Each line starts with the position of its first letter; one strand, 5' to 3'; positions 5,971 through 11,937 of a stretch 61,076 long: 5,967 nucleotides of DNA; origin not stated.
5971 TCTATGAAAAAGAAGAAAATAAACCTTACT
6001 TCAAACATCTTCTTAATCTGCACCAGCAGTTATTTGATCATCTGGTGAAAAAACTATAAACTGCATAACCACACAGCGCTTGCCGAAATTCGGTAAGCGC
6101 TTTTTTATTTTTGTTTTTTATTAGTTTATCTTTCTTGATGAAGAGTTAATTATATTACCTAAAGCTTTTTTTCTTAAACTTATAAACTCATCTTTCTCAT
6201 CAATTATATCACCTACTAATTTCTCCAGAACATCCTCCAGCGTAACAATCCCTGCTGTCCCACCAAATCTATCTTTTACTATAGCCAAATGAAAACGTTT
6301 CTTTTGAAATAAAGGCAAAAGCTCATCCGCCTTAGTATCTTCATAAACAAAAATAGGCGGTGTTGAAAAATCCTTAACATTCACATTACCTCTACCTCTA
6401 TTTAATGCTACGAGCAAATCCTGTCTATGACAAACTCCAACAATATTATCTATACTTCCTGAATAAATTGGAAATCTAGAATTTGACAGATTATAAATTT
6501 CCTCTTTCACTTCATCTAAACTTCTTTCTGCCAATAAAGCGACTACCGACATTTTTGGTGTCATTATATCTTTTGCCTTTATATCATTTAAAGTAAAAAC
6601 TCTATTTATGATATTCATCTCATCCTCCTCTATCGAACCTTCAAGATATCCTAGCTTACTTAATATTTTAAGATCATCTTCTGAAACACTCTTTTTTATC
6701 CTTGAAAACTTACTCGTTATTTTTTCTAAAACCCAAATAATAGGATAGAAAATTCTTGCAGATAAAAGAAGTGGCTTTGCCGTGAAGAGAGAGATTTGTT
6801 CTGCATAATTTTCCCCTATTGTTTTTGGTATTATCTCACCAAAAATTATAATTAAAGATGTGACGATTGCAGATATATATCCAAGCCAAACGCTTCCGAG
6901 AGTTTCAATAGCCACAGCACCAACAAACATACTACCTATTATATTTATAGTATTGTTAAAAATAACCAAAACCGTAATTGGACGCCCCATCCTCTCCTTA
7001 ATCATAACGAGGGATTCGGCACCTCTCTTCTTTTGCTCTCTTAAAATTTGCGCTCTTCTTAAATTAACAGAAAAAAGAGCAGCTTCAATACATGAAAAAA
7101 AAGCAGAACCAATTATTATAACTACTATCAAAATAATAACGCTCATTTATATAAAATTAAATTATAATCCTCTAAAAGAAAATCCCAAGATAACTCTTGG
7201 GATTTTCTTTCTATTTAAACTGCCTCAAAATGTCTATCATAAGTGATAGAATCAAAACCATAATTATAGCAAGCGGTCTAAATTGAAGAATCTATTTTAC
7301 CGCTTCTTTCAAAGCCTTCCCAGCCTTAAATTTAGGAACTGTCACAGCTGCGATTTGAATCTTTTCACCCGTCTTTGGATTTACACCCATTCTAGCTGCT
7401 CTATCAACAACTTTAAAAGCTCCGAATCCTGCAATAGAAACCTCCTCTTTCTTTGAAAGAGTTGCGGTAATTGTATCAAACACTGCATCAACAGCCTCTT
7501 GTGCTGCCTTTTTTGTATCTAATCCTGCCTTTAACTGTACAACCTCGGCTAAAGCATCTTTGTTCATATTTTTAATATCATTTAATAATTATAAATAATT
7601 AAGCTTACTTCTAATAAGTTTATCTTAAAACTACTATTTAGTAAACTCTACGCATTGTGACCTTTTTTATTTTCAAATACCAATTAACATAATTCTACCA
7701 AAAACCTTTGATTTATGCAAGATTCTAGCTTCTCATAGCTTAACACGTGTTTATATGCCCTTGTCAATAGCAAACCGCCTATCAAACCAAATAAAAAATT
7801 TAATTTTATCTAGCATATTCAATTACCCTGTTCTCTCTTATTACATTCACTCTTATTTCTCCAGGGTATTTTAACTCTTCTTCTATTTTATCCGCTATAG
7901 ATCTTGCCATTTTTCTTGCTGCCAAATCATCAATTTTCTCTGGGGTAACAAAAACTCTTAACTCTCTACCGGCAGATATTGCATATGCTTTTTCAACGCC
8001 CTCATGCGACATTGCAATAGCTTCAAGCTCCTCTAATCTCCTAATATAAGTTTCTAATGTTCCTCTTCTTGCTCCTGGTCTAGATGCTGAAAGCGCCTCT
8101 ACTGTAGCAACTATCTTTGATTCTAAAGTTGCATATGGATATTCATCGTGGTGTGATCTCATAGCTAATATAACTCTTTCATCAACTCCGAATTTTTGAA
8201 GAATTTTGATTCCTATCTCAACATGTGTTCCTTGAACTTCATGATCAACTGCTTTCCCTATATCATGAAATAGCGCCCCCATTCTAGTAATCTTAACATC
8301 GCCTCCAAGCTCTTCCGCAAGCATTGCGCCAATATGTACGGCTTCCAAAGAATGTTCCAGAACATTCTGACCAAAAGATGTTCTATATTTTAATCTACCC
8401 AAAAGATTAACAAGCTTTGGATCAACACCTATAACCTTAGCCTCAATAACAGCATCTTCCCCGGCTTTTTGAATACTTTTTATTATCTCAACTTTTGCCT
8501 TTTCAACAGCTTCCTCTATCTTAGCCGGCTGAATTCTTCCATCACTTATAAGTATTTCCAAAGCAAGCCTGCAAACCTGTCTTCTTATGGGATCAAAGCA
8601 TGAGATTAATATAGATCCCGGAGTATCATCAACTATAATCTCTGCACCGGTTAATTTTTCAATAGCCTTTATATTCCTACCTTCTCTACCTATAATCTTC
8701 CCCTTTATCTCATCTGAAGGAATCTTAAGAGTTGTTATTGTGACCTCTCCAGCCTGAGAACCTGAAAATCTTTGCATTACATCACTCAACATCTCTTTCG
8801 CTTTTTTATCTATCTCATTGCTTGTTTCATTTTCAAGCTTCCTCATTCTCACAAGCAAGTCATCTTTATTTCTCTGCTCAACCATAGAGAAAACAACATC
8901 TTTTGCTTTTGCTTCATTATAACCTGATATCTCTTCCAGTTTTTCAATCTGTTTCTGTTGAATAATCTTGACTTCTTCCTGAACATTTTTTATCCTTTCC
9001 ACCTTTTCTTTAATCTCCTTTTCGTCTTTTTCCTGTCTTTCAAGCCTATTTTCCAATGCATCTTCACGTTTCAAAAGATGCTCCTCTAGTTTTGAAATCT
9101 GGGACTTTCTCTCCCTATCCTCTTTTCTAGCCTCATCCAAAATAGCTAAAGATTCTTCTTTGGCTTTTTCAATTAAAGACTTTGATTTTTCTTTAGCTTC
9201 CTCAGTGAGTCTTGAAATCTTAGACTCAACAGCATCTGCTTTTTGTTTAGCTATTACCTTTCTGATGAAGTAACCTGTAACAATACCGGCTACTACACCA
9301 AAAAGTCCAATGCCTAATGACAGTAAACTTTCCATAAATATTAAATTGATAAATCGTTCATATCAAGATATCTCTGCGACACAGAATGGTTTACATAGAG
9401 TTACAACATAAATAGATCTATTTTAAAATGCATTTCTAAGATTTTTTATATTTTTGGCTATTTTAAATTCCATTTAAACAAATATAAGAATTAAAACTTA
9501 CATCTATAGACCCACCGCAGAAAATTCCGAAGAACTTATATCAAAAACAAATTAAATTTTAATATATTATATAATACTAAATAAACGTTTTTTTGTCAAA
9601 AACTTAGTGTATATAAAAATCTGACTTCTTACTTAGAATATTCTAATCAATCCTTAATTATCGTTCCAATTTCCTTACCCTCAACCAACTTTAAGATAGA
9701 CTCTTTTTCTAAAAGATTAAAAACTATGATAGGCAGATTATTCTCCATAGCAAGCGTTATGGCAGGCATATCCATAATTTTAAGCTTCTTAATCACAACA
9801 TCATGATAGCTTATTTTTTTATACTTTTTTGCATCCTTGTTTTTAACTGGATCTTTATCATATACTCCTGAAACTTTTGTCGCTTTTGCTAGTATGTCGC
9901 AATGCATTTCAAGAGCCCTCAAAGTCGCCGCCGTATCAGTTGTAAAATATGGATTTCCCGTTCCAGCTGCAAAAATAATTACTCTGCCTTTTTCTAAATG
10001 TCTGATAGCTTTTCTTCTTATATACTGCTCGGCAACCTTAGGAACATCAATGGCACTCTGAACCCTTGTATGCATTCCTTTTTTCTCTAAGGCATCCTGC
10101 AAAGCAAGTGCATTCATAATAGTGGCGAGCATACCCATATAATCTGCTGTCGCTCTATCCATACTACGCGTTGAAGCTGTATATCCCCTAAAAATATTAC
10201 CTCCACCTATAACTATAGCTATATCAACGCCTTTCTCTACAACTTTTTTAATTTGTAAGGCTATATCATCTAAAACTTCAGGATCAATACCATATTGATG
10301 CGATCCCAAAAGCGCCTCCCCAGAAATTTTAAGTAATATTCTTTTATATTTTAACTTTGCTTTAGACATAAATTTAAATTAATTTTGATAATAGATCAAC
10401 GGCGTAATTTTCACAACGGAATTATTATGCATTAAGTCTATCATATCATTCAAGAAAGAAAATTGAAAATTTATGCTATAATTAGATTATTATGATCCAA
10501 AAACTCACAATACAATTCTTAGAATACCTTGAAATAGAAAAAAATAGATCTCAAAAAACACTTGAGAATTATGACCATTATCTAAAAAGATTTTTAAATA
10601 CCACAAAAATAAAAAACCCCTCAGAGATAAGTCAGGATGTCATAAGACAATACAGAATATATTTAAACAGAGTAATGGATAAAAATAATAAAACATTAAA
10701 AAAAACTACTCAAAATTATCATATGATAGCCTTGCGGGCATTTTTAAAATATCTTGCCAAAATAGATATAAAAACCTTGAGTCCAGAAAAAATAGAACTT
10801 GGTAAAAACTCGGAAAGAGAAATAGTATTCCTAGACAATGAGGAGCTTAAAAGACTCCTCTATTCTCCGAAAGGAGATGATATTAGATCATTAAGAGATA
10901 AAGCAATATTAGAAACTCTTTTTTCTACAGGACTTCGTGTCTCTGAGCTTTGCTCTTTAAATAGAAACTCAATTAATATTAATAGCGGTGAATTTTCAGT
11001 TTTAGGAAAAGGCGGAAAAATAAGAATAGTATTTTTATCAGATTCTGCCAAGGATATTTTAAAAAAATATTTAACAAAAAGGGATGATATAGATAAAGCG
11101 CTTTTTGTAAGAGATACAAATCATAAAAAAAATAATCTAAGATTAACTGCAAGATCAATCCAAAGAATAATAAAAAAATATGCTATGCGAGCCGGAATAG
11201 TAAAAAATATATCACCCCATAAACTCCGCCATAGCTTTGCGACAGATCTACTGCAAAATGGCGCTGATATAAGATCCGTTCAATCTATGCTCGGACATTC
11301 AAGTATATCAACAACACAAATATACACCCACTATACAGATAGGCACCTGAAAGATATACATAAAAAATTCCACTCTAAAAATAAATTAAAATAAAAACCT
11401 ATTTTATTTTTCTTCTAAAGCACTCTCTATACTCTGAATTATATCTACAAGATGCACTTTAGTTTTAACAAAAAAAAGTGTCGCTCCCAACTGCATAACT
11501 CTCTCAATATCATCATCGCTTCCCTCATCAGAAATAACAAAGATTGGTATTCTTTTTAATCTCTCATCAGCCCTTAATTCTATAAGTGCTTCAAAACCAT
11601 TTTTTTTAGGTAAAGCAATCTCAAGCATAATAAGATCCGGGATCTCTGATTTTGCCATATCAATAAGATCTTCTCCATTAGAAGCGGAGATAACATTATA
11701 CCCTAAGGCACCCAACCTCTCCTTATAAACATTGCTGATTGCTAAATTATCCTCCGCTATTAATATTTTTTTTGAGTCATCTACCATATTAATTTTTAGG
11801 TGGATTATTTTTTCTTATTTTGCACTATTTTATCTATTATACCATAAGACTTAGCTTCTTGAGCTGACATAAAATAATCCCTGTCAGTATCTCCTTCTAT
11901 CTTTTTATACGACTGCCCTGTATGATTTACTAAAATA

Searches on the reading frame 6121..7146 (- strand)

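Call 17: search_protein_families(library=pfam, proteins=[window:6121-7146:-], max_evalue=0.001)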
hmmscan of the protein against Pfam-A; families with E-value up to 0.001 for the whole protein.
window:6121-7146:- (341 aa): 2 families
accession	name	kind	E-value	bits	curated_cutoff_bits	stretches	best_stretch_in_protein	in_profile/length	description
PF01595.25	CNNM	-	1.8e-42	145.5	28.4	1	5-176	1-181/181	Cyclin M transmembrane N-terminal domain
PF00571.33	CBS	-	4.5e-16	59.3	24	1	257-311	1-56/57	CBS domain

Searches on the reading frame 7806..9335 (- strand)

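Call 17: search_protein_families(library=pfam, proteins=[window:7806-9335:-], max_evalue=0.001)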
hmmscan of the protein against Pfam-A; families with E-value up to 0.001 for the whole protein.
window:7806-9335:- (509 aa): 3 families
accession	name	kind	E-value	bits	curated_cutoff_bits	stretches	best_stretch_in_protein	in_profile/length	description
PF12072.13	RNase_Y_N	-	2.6e-26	92.7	32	1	11-192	7-199/201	RNase Y N-terminal region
PF01966.28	HD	-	1.4e-16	61.3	22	1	325-417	1-115/116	HD domain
PF00013.35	KH_1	-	1.7e-07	31.3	21.5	1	201-249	2-54/66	KH domain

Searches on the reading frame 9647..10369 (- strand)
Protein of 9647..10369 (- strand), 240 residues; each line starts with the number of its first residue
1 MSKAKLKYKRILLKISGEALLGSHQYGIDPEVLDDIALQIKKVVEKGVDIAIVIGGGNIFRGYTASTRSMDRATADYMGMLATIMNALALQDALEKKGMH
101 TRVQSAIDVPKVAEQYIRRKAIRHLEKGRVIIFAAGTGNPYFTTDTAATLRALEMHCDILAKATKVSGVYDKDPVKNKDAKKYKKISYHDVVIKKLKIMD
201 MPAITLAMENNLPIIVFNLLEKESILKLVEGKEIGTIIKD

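Call 17: search_protein_families(library=pfam, proteins=[window:9647-10369:-], max_evalue=0.001)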
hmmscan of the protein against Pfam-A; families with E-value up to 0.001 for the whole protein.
window:9647-10369:- (240 aa): 1 family
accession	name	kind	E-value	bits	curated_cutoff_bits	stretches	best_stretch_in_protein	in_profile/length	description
PF00696.33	AA_kinase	-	9.4e-34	117.6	24.9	1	9-218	1-234/234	Amino acid kinase family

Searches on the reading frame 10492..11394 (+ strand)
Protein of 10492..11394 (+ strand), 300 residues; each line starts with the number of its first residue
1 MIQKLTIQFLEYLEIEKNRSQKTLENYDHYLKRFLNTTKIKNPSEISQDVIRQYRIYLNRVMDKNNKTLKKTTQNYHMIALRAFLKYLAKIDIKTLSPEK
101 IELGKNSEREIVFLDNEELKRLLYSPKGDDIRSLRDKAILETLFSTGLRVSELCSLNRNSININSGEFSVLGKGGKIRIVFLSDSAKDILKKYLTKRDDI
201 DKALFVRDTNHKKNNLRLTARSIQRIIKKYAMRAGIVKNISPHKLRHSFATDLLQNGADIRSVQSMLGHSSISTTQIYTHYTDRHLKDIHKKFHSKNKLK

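Call 17: search_protein_families(library=pfam, proteins=[window:10492-11394:+], max_evalue=0.001)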
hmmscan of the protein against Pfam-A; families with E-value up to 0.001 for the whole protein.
window:10492-11394:+ (300 aa): 4 families
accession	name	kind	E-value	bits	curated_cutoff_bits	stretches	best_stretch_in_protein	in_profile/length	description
PF00589.27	Phage_integrase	-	2.5e-45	154.8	27.1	1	113-284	2-171/172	Phage integrase family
PF02899.23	Phage_int_SAM_1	-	8.9e-13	48.8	22.3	1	8-89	3-80/83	Phage integrase, N-terminal SAM-like domain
PF13495.12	Phage_int_SAM_4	-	6.7e-08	33.3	27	1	8-94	4-84/85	Phage integrase, N-terminal SAM-like domain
PF13102.12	Phage_int_SAM_5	-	3.5e-06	27.8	22.3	1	13-98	10-92/98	Phage integrase SAM-like domain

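Call 65: search_protein_families(library=ncbifam, proteins=[window:10492-11394:+], max_evalue=0.001)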
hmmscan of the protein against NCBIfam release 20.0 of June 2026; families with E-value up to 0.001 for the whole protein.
window:10492-11394:+ (300 aa): 12 families
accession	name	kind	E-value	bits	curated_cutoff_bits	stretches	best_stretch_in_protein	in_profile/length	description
TIGR02225.1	recomb_XerD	equivalog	4.9e-75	252.6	329.6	1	8-296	2-289/290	site-specific tyrosine recombinase XerD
NF040815.2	recomb_XerA_Arch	equivalog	7.4e-74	248.6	220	1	8-289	2-262/263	site-specific tyrosine recombinase/integron integrase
TIGR02224.1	recomb_XerC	equivalog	1.4e-73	247.9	335.15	1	8-297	2-293/295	tyrosine recombinase XerC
NF001399.0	PRK00283.1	subfamily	7.1e-72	242.2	279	1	7-297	10-299/300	tyrosine recombinase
NF002331.0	PRK01287.1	subfamily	2.2e-48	165.1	371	1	3-297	27-328/365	site-specific tyrosine recombinase XerC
TIGR02249.1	integrase_gron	subfamily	2.7e-39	135.4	265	2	217-289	236-308/315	integron integrase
NF003462.0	PRK05084.1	equivalog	8.3e-37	126.7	267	1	134-293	195-356/360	tyrosine recombinase XerS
NF011946.0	PRK15417.1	equivalog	4.5e-25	88.5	435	2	220-282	254-316/337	integron integrase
NF007371.0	PRK09871.1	subfamily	1.7e-13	50.6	222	1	134-281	26-174/198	tyrosine-type DNA invertase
NF007370.0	PRK09870.1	subfamily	2.5e-12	46.8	221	1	108-294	7-192/200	tyrosine-type DNA invertase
NF041502.1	integrase_1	equivalog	1.8e-10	40.1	350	1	195-292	274-371/484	site-specific integrase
NF040693.1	recomb_GmtY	equivalog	4.2e-07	29.6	340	1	221-286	372-437/441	gamma-mobile-trio recombinase GmtY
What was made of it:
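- On Conjugative MPF-FATA T4SS (plasmid/ICE): The recombinase at 10492-11394 is XerC/D-like (call 65).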

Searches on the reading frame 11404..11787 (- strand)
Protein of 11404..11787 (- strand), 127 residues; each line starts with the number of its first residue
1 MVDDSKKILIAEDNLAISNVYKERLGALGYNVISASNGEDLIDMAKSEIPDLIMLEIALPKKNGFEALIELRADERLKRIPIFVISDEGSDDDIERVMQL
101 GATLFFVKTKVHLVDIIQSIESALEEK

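Call 18: search_protein_families(library=pfam, proteins=[window:11404-11787:-], max_evalue=0.001)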
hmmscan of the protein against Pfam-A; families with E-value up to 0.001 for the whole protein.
window:11404-11787:- (127 aa): 1 family
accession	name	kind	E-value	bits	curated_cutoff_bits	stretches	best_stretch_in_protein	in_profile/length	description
PF00072.30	Response_reg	-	2.2e-18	66.9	30.2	1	8-109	1-100/111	Response regulator receiver domain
